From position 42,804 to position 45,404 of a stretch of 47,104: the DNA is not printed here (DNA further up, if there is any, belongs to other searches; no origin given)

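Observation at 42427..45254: ATP-grasp ligase fused to a Cys-motif FMN barrel whose catalytic His is replaced, paired with a hotdog thioesterase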

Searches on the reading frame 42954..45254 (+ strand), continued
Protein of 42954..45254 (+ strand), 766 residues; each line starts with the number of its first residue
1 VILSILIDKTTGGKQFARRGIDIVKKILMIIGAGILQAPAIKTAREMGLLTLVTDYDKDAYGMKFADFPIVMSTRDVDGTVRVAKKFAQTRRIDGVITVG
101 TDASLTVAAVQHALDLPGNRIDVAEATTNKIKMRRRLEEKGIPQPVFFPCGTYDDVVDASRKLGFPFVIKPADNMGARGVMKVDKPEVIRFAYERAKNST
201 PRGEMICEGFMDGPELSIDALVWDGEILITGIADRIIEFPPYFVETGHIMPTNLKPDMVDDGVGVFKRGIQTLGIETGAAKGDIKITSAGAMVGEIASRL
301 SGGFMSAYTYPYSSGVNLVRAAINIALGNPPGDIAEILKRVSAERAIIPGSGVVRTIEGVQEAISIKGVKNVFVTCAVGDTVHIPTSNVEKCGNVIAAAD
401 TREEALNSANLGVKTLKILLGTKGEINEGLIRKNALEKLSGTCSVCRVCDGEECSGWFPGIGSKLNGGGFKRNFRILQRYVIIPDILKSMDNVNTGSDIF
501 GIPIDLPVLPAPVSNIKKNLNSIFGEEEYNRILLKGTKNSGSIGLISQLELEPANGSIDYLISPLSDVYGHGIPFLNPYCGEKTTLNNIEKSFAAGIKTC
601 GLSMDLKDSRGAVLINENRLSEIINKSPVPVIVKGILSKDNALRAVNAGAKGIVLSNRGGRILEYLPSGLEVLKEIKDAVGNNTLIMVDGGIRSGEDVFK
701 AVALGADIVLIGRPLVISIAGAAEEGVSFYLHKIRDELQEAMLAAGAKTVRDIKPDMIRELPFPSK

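Call 5: find_homologous_proteins(query=window:42954-45254:+, max_evalue=0.00001)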
Query window:42954-45254:+ (766 aa): 1826 proteins with E <= 0.00001 among 8000 candidates; the best 120 are listed.
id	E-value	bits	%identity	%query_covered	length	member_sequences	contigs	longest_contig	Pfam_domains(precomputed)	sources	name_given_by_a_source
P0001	0.0e+0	1686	100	100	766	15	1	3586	PF13535.12,PF01070.25,PF00478.32,PF18130.7,PF02655.20,PF18603.8,PF01645.24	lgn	-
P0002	0.0e+0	1349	80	96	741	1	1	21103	PF13535.12,PF01070.25,PF00478.32,PF18130.7,PF02655.20,PF18603.8,PF01645.24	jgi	jgi:biotin carboxylase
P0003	0.0e+0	1321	79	96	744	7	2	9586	PF13535.12,PF01070.25,PF00478.32,PF02655.20,PF18603.8,PF01645.24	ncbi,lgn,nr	ncbi:MAG TPA: ATP-grasp domain-containing protein [Spirochaetes bacterium]|nr:ATP-grasp domain-conta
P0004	0.0e+0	1292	77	97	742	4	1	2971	PF13535.12,PF01070.25,PF15632.12,PF00478.32,PF02655.20,PF18603.8,PF01645.24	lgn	-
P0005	0.0e+0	1279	75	97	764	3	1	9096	PF13535.12,PF01070.25,PF02655.20,PF01180.28,PF18603.8,PF01645.24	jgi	jgi:isopentenyl diphosphate isomerase/L-lactate dehydrogenase-like FMN-dependent dehydrogenase/bioti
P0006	0.0e+0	1275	75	97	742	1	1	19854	PF13535.12,PF01070.25,PF00478.32,PF02655.20,PF18603.8,PF01645.24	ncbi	-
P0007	0.0e+0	1274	75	97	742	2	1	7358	PF13535.12,PF01070.25,PF00478.32,PF02655.20,PF18603.8,PF01645.24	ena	-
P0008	0.0e+0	1271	75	97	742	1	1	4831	PF13535.12,PF01070.25,PF00478.32,PF02655.20,PF18603.8,PF01645.24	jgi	jgi:biotin carboxylase/isopentenyl diphosphate isomerase/L-lactate dehydrogenase-like FMN-dependent 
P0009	0.0e+0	1262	74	97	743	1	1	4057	PF13535.12,PF01070.25,PF02655.20,PF18603.8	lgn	-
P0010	0.0e+0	1254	74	96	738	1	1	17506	PF13535.12,PF01070.25,PF15632.12,PF00478.32,PF02655.20,PF18603.8,PF01645.24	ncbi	-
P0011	0.0e+0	1239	72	97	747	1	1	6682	PF13535.12,PF01070.25,PF00478.32,PF02655.20,PF18603.8,PF01645.24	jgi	jgi:isopentenyl diphosphate isomerase/L-lactate dehydrogenase-like FMN-dependent dehydrogenase/bioti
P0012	0.0e+0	1230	74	96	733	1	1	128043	PF13535.12,PF01070.25,PF02786.23,PF00478.32,PF02655.20,PF18603.8,PF01645.24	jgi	-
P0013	0.0e+0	1228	72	97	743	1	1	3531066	PF13535.12,PF01070.25,PF00478.32,PF02655.20,PF18603.8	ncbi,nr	ncbi:MAG: alpha-hydroxy-acid oxidizing protein [Spirochaetota bacterium]|nr:MAG: alpha-hydroxy-acid 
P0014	0.0e+0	1224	72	97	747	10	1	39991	PF13535.12,PF01070.25,PF02786.23,PF00478.32,PF18130.7,PF02655.20,PF18603.8,PF01645.24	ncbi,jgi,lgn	-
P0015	0.0e+0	1218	71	97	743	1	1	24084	PF13535.12,PF01070.25,PF02786.23,PF00478.32,PF02655.20,PF18603.8,PF01645.24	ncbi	-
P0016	0.0e+0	1217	72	97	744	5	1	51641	PF13535.12,PF01070.25,PF02786.23,PF00478.32,PF02655.20,PF18603.8,PF01645.24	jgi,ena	-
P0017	0.0e+0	1216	71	97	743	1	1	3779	PF13535.12,PF01070.25,PF02786.23,PF00478.32,PF18130.7,PF02655.20,PF18603.8,PF01645.24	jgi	-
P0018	0.0e+0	1212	71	96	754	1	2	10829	PF13535.12,PF01070.25,PF02655.20,PF18603.8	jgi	jgi:biotin carboxylase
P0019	0.0e+0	1211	72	96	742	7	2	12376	PF13535.12,PF01070.25,PF02786.23,PF00478.32,PF02655.20,PF18603.8,PF01645.24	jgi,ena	-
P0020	0.0e+0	1207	73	95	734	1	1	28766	PF13535.12,PF01070.25,PF02655.20,PF18603.8,PF01645.24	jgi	-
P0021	0.0e+0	1206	71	96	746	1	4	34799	PF13535.12,PF01070.25,PF02786.23,PF02655.20,PF18603.8,PF01645.24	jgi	jgi:biotin carboxylase/isopentenyl diphosphate isomerase/L-lactate dehydrogenase-like FMN-dependent 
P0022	0.0e+0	1203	71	96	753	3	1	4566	PF13535.12,PF01070.25,PF18130.7,PF02655.20,PF18603.8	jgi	jgi:biotin carboxylase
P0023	0.0e+0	1200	70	96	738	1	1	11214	PF13535.12,PF01070.25,PF00478.32,PF02655.20,PF18603.8,PF01645.24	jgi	-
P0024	0.0e+0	1190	72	96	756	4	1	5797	PF13535.12,PF01070.25,PF02655.20,PF18603.8,PF01645.24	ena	-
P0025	0.0e+0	1189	72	96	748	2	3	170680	PF13535.12,PF01070.25,PF15632.12,PF00478.32,PF18130.7,PF02655.20,PF18603.8,PF01645.24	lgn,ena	-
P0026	0.0e+0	1189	71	96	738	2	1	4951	PF13535.12,PF01070.25,PF00478.32,PF02655.20,PF18603.8,PF01645.24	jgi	jgi:isopentenyl diphosphate isomerase/L-lactate dehydrogenase-like FMN-dependent dehydrogenase/bioti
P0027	0.0e+0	1187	71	96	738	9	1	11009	PF13535.12,PF01070.25,PF15632.12,PF02655.20,PF18603.8,PF01645.24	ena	-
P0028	0.0e+0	1187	72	96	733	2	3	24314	PF13535.12,PF01070.25,PF15632.12,PF02786.23,PF02655.20,PF01071.25,PF18603.8,PF01645.24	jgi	-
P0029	0.0e+0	1174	70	96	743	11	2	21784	PF13535.12,PF01070.25,PF00478.32,PF02655.20,PF18603.8,PF01645.24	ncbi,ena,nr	ncbi:MAG TPA: alpha-hydroxy-acid oxidizing protein [Spirochaetota bacterium]|nr:alpha-hydroxy-acid o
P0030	0.0e+0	1170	70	96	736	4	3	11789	PF13535.12,PF01070.25,PF02786.23,PF00478.32,PF18130.7,PF02655.20,PF18603.8,PF01645.24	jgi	-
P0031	0.0e+0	1169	71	96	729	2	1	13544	PF13535.12,PF01070.25,PF00478.32,PF02655.20,PF18603.8,PF01645.24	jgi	jgi:isopentenyl diphosphate isomerase/L-lactate dehydrogenase-like FMN-dependent dehydrogenase/bioti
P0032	0.0e+0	1169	70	96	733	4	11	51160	PF13535.12,PF01070.25,PF15632.12,PF02786.23,PF18130.7,PF02655.20,PF01071.25,PF18603.8,PF01645.24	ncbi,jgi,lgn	-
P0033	0.0e+0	1168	70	96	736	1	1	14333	PF13535.12,PF01070.25,PF02786.23,PF02655.20,PF18603.8,PF01645.24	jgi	jgi:biotin carboxylase/isopentenyl diphosphate isomerase/L-lactate dehydrogenase-like FMN-dependent 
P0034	0.0e+0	1168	69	96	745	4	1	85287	PF13535.12,PF01070.25,PF00478.32,PF02655.20,PF18603.8,PF07478.19,PF01645.24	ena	-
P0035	0.0e+0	1164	71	96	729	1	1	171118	PF13535.12,PF01070.25,PF15632.12,PF02786.23,PF02655.20,PF18603.8,PF07478.19,PF01645.24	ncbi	-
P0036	0.0e+0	1163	69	94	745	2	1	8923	PF13535.12,PF01070.25,PF02786.23,PF00478.32,PF02655.20,PF18603.8,PF01645.24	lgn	-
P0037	0.0e+0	1162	70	96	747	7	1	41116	PF13535.12,PF01070.25,PF18130.7,PF02655.20,PF18603.8,PF01645.24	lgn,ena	-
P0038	0.0e+0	1158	70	96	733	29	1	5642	PF13535.12,PF01070.25,PF02655.20,PF18603.8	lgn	-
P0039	0.0e+0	1156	70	96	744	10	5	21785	PF13535.12,PF01070.25,PF00478.32,PF02655.20,PF18603.8,PF01645.24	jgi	jgi:biotin carboxylase/isopentenyl diphosphate isomerase/L-lactate dehydrogenase-like FMN-dependent 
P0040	0.0e+0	1150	70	96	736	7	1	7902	PF13535.12,PF01070.25,PF02655.20,PF18603.8,PF01645.24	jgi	jgi:biotin carboxylase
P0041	0.0e+0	1147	69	96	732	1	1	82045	PF13535.12,PF01070.25,PF15632.12,PF02786.23,PF00478.32,PF18130.7,PF02655.20,PF18603.8,PF01645.24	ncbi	-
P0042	0.0e+0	1144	69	96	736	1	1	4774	PF13535.12,PF01070.25,PF05690.21,PF02786.23,PF00478.32,PF02655.20,PF00977.28,PF18603.8,PF01645.24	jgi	jgi:biotin carboxylase/isopentenyl diphosphate isomerase/L-lactate dehydrogenase-like FMN-dependent 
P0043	0.0e+0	1144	69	96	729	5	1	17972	PF13535.12,PF01070.25,PF00478.32,PF02655.20,PF18603.8,PF01645.24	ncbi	-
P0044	0.0e+0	1140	69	96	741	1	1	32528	PF13535.12,PF01070.25,PF00478.32,PF18130.7,PF02655.20,PF18603.8,PF01645.24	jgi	jgi:isopentenyl diphosphate isomerase/L-lactate dehydrogenase-like FMN-dependent dehydrogenase/bioti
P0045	0.0e+0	1139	69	95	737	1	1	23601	PF13535.12,PF01070.25,PF02786.23,PF00478.32,PF02655.20,PF18603.8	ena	-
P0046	0.0e+0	1139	69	95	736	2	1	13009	PF13535.12,PF01070.25,PF15632.12,PF02786.23,PF00478.32,PF18130.7,PF02655.20,PF18603.8,PF01645.24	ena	-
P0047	0.0e+0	1133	68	96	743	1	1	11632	PF13535.12,PF01070.25,PF02786.23,PF00478.32,PF18130.7,PF02655.20,PF18603.8,PF01645.24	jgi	jgi:biotin carboxylase/isopentenyl diphosphate isomerase/L-lactate dehydrogenase-like FMN-dependent 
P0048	0.0e+0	1131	68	97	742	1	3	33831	PF13535.12,PF01070.25,PF02786.23,PF02655.20,PF18603.8,PF01645.24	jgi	-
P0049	0.0e+0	1127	67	95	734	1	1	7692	PF13535.12,PF01070.25,PF02786.23,PF00478.32,PF02655.20,PF18603.8,PF01645.24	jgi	-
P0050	0.0e+0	1127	67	96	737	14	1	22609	PF13535.12,PF01070.25,PF15632.12,PF00478.32,PF02655.20,PF18603.8,PF01645.24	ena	-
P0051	0.0e+0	1125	68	96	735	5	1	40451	PF13535.12,PF01070.25,PF00478.32,PF18130.7,PF02655.20,PF01180.28,PF18603.8,PF07478.19,PF01645.24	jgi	-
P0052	0.0e+0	1099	66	95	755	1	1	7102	PF13535.12,PF01070.25,PF02786.23,PF18130.7,PF02655.20,PF01180.28,PF18603.8,PF01645.24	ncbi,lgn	ncbi:MAG: alpha-hydroxy-acid oxidizing protein [Spirochaetota bacterium]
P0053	0.0e+0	1090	65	96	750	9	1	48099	PF13535.12,PF01070.25,PF15632.12,PF02786.23,PF00478.32,PF18130.7,PF02655.20,PF18603.8,PF01645.24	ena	-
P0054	0.0e+0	1084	67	93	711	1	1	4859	PF13535.12,PF01070.25,PF00478.32,PF02655.20,PF18603.8,PF01645.24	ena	-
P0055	0.0e+0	1065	65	96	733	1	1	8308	PF13535.12,PF01070.25,PF02786.23,PF18130.7,PF02655.20,PF18603.8,PF01645.24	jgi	jgi:biotin carboxylase/isopentenyl diphosphate isomerase/L-lactate dehydrogenase-like FMN-dependent 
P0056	0.0e+0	1034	62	97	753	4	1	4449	PF13535.12,PF01070.25,PF18130.7,PF02655.20,PF18603.8,PF01645.24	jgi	jgi:biotin carboxylase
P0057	0.0e+0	1030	64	95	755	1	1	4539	PF13535.12,PF01070.25,PF02786.23,PF18130.7,PF02655.20,PF18603.8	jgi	jgi:biotin carboxylase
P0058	3.1e-294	996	64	90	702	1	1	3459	PF13535.12,PF01070.25,PF02786.23,PF02655.20,PF18603.8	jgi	jgi:biotin carboxylase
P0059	5.2e-281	952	76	72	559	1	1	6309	PF01070.25,PF00478.32,PF18603.8,PF01645.24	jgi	jgi:isopentenyl diphosphate isomerase/L-lactate dehydrogenase-like FMN-dependent dehydrogenase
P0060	5.2e-257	873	67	76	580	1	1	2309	PF13535.12,PF01070.25,PF18603.8,PF01645.24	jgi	jgi:hypothetical protein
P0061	2.4e-213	729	48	96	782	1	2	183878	PF15632.12,PF00478.32,PF02222.28,PF02655.20,PF01071.25,PF00977.28,PF07478.19,PF01645.24,PF13535.12,PF01070.25,PF18130.7,PF01180.28,PF18603.8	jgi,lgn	-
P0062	1.3e-212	726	50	96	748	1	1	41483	PF05690.21,PF15632.12,PF00478.32,PF02222.28,PF02655.20,PF01071.25,PF00977.28,PF07478.19,PF01645.24,PF13535.12,PF01070.25,PF02786.23,PF18603.8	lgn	-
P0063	1.8e-211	722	48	96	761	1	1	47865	PF15632.12,PF00478.32,PF02222.28,PF02655.20,PF01071.25,PF07478.19,PF13535.12,PF01070.25,PF02786.23,PF03060.22,PF18130.7,PF01180.28,PF18603.8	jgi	jgi:isopentenyl diphosphate isomerase/L-lactate dehydrogenase-like FMN-dependent dehydrogenase/bioti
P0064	3.2e-210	718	46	96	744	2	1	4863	PF13535.12,PF01070.25,PF15632.12,PF02786.23,PF02222.28,PF18130.7,PF02655.20,PF01071.25,PF01180.28,PF18603.8,PF07478.19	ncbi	-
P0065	1.3e-209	716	49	96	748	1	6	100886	PF15632.12,PF00478.32,PF02222.28,PF02655.20,PF00977.28,PF07478.19,PF01645.24,PF13535.12,PF01070.25,PF03060.22,PF18130.7,PF01180.28,PF18603.8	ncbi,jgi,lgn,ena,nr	ncbi:MAG TPA: alpha-hydroxy-acid oxidizing protein [Spirochaetota bacterium]|nr:MAG: L-lactate dehyd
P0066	2.3e-209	715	49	96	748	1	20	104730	PF15632.12,PF00478.32,PF02222.28,PF02655.20,PF00977.28,PF07478.19,PF01645.24,PF13535.12,PF01070.25,PF03060.22,PF18130.7,PF01180.28,PF18603.8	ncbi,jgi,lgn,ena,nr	ncbi:MAG TPA: alpha-hydroxy-acid oxidizing protein [Spirochaetota bacterium]|nr:alpha-hydroxy-acid o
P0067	3.4e-209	715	49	96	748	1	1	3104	PF15632.12,PF00478.32,PF02222.28,PF02655.20,PF00977.28,PF07478.19,PF01645.24,PF13535.12,PF01070.25,PF03060.22,PF18130.7,PF01180.28,PF18603.8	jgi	-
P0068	5.0e-209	714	48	96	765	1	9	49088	PF15632.12,PF00478.32,PF02222.28,PF02655.20,PF01071.25,PF00977.28,PF07478.19,PF01645.24,PF13535.12,PF01070.25,PF03060.22,PF18130.7,PF01180.28,PF18603.8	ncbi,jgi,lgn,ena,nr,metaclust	ncbi:MAG: hypothetical protein A2Y34_18460 [Spirochaetes bacterium GWC1_27_15]|nr:MAG: hypothetical 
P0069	6.1e-209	714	47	96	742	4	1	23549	PF13535.12,PF01070.25,PF02786.23,PF00478.32,PF02655.20,PF18603.8,PF07478.19,PF01645.24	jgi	-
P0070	6.1e-209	714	49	96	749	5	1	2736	PF15632.12,PF00478.32,PF02222.28,PF02655.20,PF00977.28,PF07478.19,PF01645.24,PF13535.12,PF01070.25,PF02786.23,PF18130.7,PF01180.28,PF18603.8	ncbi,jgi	-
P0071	8.7e-209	714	49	96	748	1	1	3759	PF15632.12,PF00478.32,PF02222.28,PF02655.20,PF00977.28,PF07478.19,PF01645.24,PF13535.12,PF01070.25,PF03060.22,PF18130.7,PF01180.28,PF18603.8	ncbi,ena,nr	ncbi:MAG TPA: alpha-hydroxy-acid oxidizing protein [Spirochaetota bacterium]|nr:alpha-hydroxy-acid o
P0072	1.8e-208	713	48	96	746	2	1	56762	PF15632.12,PF02222.28,PF02655.20,PF01071.25,PF07478.19,PF01645.24,PF13535.12,PF01070.25,PF02786.23,PF18130.7,PF21360.4,PF18603.8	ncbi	-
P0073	3.0e-208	712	47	95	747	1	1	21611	PF13535.12,PF01070.25,PF15632.12,PF02786.23,PF02222.28,PF18130.7,PF02655.20,PF01071.25,PF18603.8,PF07478.19,PF01645.24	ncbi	-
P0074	1.1e-207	710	47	96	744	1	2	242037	PF13535.12,PF01070.25,PF02786.23,PF02222.28,PF02655.20,PF18603.8,PF07478.19,PF01645.24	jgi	jgi:isopentenyl diphosphate isomerase/L-lactate dehydrogenase-like FMN-dependent dehydrogenase/bioti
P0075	1.2e-207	710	47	96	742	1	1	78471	PF13535.12,PF01070.25,PF02786.23,PF02222.28,PF02655.20,PF18603.8,PF07478.19,PF01645.24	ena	-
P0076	2.4e-207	709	47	96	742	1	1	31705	PF13535.12,PF01070.25,PF02786.23,PF02222.28,PF02655.20,PF18603.8,PF07478.19,PF01645.24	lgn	-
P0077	3.5e-207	708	48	96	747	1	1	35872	PF13535.12,PF01070.25,PF15632.12,PF02786.23,PF18130.7,PF02655.20,PF01071.25,PF18603.8,PF07478.19,PF01645.24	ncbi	-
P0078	3.8e-207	708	47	96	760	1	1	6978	PF15632.12,PF00478.32,PF02222.28,PF02655.20,PF01071.25,PF00977.28,PF07478.19,PF01645.24,PF13535.12,PF01070.25,PF02786.23,PF18130.7,PF21360.4,PF01180.28,PF18603.8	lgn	-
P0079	5.7e-207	708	47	96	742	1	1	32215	PF13535.12,PF01070.25,PF02786.23,PF02222.28,PF02655.20,PF18603.8,PF07478.19,PF01645.24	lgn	-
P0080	8.6e-207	707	48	94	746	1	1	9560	PF13535.12,PF01070.25,PF15632.12,PF02786.23,PF18130.7,PF02655.20,PF18603.8,PF07478.19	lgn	-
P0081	9.6e-207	707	47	96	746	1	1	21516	PF13535.12,PF01070.25,PF02786.23,PF18130.7,PF02655.20,PF01071.25,PF18603.8,PF07478.19,PF01645.24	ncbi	-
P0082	1.7e-206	706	47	96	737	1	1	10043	PF13535.12,PF01070.25,PF02786.23,PF02655.20,PF18603.8,PF07478.19,PF01645.24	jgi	-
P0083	2.8e-206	705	47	96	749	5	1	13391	PF00478.32,PF02222.28,PF02655.20,PF00977.28,PF01645.24,PF13535.12,PF01070.25,PF02786.23,PF03060.22,PF18130.7,PF21360.4,PF01180.28,PF18603.8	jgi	-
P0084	3.4e-206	705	46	97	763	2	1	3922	PF13535.12,PF01070.25,PF15632.12,PF02786.23,PF02222.28,PF18130.7,PF02655.20,PF01071.25,PF18603.8,PF07478.19,PF01645.24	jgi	-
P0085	5.7e-206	704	47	96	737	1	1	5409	PF13535.12,PF01070.25,PF02786.23,PF02222.28,PF02655.20,PF18603.8,PF07478.19,PF01645.24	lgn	-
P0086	6.2e-206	704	47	96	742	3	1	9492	PF13535.12,PF01070.25,PF02786.23,PF02655.20,PF18603.8,PF07478.19,PF01645.24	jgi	-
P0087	6.4e-206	704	46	96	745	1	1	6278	PF13535.12,PF01070.25,PF15632.12,PF02786.23,PF18130.7,PF02655.20,PF01071.25,PF18603.8,PF07478.19,PF01645.24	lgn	-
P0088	1.1e-205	703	47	96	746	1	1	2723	PF13535.12,PF01070.25,PF02786.23,PF18130.7,PF02655.20,PF01071.25,PF18603.8,PF07478.19,PF01645.24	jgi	-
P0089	3.1e-205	702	47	96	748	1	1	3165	PF15632.12,PF00478.32,PF02222.28,PF02655.20,PF00977.28,PF07478.19,PF01645.24,PF13535.12,PF01070.25,PF02786.23,PF18130.7,PF01180.28,PF18603.8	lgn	-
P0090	3.1e-205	702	47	96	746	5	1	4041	PF15632.12,PF00478.32,PF02655.20,PF01071.25,PF07478.19,PF01645.24,PF13535.12,PF01070.25,PF02786.23,PF18130.7,PF21360.4,PF01180.28,PF18603.8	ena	-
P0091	3.4e-205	702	47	95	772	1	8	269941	PF15632.12,PF00478.32,PF02655.20,PF00977.28,PF07478.19,PF13535.12,PF01070.25,PF03060.22,PF18130.7,PF21360.4,PF01180.28,PF18603.8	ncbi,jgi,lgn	jgi:isopentenyl diphosphate isomerase/L-lactate dehydrogenase-like FMN-dependent dehydrogenase/bioti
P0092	3.6e-205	702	47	96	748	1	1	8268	PF13535.12,PF01070.25,PF02786.23,PF00478.32,PF03060.22,PF18130.7,PF02655.20,PF01180.28,PF00977.28,PF18603.8,PF01645.24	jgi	-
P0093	5.3e-205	701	47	95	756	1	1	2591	PF15632.12,PF00478.32,PF02222.28,PF02655.20,PF01071.25,PF07478.19,PF01645.24,PF13535.12,PF01070.25,PF02786.23,PF03060.22,PF18130.7,PF21360.4,PF18603.8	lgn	-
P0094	8.2e-205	700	46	96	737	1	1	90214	PF13535.12,PF01070.25,PF02786.23,PF02655.20,PF18603.8,PF07478.19,PF01645.24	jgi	jgi:isopentenyl diphosphate isomerase/L-lactate dehydrogenase-like FMN-dependent dehydrogenase/bioti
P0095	1.2e-204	700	46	96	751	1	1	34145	PF05690.21,PF15632.12,PF00478.32,PF02655.20,PF01071.25,PF00977.28,PF07478.19,PF01645.24,PF13535.12,PF01070.25,PF02786.23,PF18130.7,PF18603.8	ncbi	-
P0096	1.5e-204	700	45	96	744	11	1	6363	PF13535.12,PF01070.25,PF00478.32,PF18130.7,PF02655.20,PF01180.28,PF18603.8,PF01645.24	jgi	-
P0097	1.6e-204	699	47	96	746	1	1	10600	PF13535.12,PF01070.25,PF00478.32,PF18130.7,PF02655.20,PF21360.4,PF01180.28,PF18603.8,PF01645.24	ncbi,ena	-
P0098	1.8e-204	699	47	96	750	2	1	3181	PF13535.12,PF01070.25,PF02786.23,PF00478.32,PF02222.28,PF02655.20,PF01071.25,PF18603.8,PF07478.19,PF01645.24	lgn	-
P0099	2.6e-204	699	46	97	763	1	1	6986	PF13535.12,PF01070.25,PF02786.23,PF00478.32,PF02222.28,PF18130.7,PF02655.20,PF01071.25,PF18603.8,PF07478.19,PF01645.24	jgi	jgi:isopentenyl diphosphate isomerase/L-lactate dehydrogenase-like FMN-dependent dehydrogenase/bioti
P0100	3.4e-204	698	46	96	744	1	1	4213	PF13535.12,PF01070.25,PF18130.7,PF02655.20,PF01071.25,PF01180.28,PF18603.8,PF01645.24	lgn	-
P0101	5.7e-204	698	47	96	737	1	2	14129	PF13535.12,PF01070.25,PF02786.23,PF02222.28,PF02655.20,PF18603.8,PF07478.19,PF01645.24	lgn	-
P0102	9.8e-204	697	46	96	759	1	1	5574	PF13535.12,PF01070.25,PF15632.12,PF00478.32,PF02222.28,PF18130.7,PF02655.20,PF21360.4,PF18603.8,PF07478.19,PF01645.24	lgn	-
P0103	1.1e-203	697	46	96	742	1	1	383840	PF13535.12,PF01070.25,PF02786.23,PF00478.32,PF02655.20,PF18603.8,PF07478.19,PF01645.24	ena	-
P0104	1.5e-203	696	46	96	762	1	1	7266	PF15632.12,PF00478.32,PF02222.28,PF02655.20,PF01071.25,PF00977.28,PF07478.19,PF01645.24,PF13535.12,PF01070.25,PF18130.7,PF21360.4,PF01180.28,PF18603.8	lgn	-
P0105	1.6e-203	696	47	96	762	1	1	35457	PF15632.12,PF00478.32,PF02222.28,PF02655.20,PF00977.28,PF07478.19,PF01645.24,PF13535.12,PF01070.25,PF03060.22,PF18130.7,PF01180.28,PF18603.8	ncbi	-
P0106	2.0e-203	696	45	96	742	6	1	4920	PF13535.12,PF01070.25,PF02786.23,PF03060.22,PF02655.20,PF18603.8,PF07478.19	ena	-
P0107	3.6e-203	695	46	96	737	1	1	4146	PF13535.12,PF01070.25,PF02786.23,PF03060.22,PF02655.20,PF18603.8,PF07478.19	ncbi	-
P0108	4.5e-203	695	46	96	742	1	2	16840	PF13535.12,PF01070.25,PF02786.23,PF00478.32,PF02655.20,PF18603.8,PF07478.19,PF01645.24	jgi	-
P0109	4.8e-203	695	45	96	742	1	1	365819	PF13535.12,PF01070.25,PF02786.23,PF00478.32,PF02655.20,PF18603.8,PF07478.19,PF01645.24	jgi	-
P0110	6.1e-203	694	46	96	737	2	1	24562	PF13535.12,PF01070.25,PF02786.23,PF00478.32,PF02655.20,PF18603.8,PF07478.19,PF01645.24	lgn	-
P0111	8.9e-203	694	46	96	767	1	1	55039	PF13535.12,PF01070.25,PF02786.23,PF00478.32,PF02655.20,PF01071.25,PF18603.8,PF07478.19,PF01645.24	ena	-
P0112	9.6e-203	694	47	96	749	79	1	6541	PF15632.12,PF00478.32,PF02222.28,PF02655.20,PF01071.25,PF07478.19,PF01645.24,PF13535.12,PF01070.25,PF02786.23,PF18130.7,PF21360.4,PF18603.8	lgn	-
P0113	9.8e-203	694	47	96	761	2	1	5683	PF15632.12,PF00478.32,PF02222.28,PF02655.20,PF01071.25,PF07478.19,PF01645.24,PF13535.12,PF01070.25,PF18130.7,PF21360.4,PF01180.28,PF18603.8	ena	-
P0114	1.2e-202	693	46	96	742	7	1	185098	PF13535.12,PF01070.25,PF02786.23,PF00478.32,PF02222.28,PF02655.20,PF18603.8,PF07478.19,PF01645.24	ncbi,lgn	-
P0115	1.3e-202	693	46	96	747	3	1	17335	PF05690.21,PF15632.12,PF00478.32,PF02655.20,PF01071.25,PF00977.28,PF07478.19,PF01645.24,PF13535.12,PF01070.25,PF02786.23,PF01180.28,PF18603.8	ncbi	-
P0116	1.3e-202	693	46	96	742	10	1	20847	PF13535.12,PF01070.25,PF02786.23,PF02655.20,PF18603.8,PF07478.19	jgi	-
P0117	1.4e-202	693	46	95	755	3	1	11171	PF13535.12,PF01070.25,PF15632.12,PF02786.23,PF18130.7,PF02655.20,PF01071.25,PF18603.8,PF07478.19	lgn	-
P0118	1.5e-202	693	46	96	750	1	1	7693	PF15632.12,PF00478.32,PF02655.20,PF07478.19,PF01645.24,PF13535.12,PF01070.25,PF02786.23,PF03060.22,PF18130.7,PF21360.4,PF01180.28,PF18603.8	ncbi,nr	ncbi:MAG: alpha-hydroxy-acid oxidizing protein [Spirochaetes bacterium]|nr:alpha-hydroxy-acid oxidiz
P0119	1.9e-202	693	46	96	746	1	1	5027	PF02222.28,PF02655.20,PF01071.25,PF07478.19,PF01645.24,PF13535.12,PF01070.25,PF02786.23,PF03060.22,PF18130.7,PF01180.28,PF18603.8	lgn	-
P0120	2.1e-202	692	46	96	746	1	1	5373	PF13535.12,PF01070.25,PF02786.23,PF18130.7,PF02655.20,PF01071.25,PF18603.8,PF07478.19,PF01645.24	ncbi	-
